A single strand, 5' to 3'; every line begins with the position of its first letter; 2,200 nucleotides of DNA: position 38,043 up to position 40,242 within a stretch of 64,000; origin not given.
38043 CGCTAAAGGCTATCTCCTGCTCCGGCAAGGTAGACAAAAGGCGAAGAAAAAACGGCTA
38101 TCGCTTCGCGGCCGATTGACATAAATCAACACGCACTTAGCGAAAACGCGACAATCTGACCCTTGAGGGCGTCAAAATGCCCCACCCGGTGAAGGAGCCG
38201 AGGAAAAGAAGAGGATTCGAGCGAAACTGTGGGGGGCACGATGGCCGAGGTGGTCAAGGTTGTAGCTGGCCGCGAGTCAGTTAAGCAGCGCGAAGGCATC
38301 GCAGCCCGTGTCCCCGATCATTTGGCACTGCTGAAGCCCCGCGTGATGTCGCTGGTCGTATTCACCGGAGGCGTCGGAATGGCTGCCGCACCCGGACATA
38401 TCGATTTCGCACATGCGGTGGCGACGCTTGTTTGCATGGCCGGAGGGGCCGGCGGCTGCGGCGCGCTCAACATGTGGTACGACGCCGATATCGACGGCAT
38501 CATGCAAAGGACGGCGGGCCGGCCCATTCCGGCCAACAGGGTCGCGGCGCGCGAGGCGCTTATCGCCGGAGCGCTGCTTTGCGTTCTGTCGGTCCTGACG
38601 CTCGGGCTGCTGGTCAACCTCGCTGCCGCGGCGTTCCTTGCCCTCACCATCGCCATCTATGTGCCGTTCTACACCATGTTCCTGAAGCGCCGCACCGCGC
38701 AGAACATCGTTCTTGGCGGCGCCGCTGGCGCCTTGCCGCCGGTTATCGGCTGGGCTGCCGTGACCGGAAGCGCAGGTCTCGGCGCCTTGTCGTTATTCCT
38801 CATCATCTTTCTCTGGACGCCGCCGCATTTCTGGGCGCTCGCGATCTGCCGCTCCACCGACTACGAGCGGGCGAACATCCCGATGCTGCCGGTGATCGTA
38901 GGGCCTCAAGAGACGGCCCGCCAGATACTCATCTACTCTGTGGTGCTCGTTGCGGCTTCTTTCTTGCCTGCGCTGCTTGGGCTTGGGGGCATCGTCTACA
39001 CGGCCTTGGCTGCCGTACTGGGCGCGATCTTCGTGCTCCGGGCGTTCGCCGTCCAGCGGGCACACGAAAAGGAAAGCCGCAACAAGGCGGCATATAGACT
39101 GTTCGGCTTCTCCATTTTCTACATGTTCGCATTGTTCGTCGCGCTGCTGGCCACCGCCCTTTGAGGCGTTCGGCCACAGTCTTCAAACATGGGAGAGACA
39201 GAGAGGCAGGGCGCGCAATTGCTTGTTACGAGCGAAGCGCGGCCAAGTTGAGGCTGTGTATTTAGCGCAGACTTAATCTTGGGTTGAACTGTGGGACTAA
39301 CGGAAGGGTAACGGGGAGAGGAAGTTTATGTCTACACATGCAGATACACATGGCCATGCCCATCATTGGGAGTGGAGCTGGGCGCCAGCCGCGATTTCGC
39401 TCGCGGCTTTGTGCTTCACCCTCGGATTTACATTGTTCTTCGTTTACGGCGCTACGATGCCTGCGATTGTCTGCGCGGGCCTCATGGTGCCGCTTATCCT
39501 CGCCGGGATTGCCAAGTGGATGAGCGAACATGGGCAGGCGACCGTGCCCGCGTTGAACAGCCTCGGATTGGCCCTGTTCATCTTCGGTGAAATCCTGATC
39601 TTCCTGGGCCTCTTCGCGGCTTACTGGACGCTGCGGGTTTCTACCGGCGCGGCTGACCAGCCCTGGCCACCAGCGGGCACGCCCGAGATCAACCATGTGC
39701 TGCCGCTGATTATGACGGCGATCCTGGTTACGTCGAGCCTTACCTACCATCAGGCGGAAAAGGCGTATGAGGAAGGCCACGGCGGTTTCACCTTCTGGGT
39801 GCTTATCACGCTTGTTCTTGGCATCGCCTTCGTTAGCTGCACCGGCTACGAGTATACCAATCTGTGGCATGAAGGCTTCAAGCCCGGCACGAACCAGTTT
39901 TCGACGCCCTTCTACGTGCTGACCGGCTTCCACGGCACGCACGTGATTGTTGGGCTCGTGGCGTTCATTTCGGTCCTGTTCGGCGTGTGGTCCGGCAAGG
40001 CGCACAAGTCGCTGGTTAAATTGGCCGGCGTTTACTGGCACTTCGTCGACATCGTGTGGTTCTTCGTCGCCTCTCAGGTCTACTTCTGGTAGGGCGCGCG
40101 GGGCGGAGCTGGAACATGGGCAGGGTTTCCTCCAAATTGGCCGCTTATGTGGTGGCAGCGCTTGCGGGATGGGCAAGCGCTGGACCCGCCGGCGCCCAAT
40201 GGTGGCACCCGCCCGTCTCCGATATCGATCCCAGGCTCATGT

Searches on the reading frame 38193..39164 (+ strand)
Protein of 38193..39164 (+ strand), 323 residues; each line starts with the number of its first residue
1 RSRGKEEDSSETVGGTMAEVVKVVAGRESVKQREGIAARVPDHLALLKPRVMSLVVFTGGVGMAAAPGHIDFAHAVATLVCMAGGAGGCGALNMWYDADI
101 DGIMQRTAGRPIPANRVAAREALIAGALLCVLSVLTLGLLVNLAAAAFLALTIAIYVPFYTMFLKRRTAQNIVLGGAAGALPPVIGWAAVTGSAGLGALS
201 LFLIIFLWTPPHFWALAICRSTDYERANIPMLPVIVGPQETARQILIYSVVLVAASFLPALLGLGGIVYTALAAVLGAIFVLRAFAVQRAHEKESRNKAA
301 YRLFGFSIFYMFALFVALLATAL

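Call 44: search_protein_families(library=pfam, proteins=[window:38193-39164:+], max_evalue=0.0001)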
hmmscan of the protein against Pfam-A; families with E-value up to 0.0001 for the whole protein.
window:38193-39164:+ (323 aa): 1 family
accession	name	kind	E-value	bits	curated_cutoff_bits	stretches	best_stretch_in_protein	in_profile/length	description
PF01040.23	UbiA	-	1.2e-59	202.1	34.2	1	56-303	2-245/250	UbiA prenyltransferase family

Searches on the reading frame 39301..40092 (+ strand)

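Call 44: search_protein_families(library=pfam, proteins=[window:39301-40092:+], max_evalue=0.0001)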
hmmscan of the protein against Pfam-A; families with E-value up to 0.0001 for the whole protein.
window:39301-40092:+ (263 aa): 1 family
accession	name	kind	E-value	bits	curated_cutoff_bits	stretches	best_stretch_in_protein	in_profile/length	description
PF00510.24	COX3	-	4.6e-25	89.4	23.8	1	25-263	8-256/258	Cytochrome c oxidase subunit III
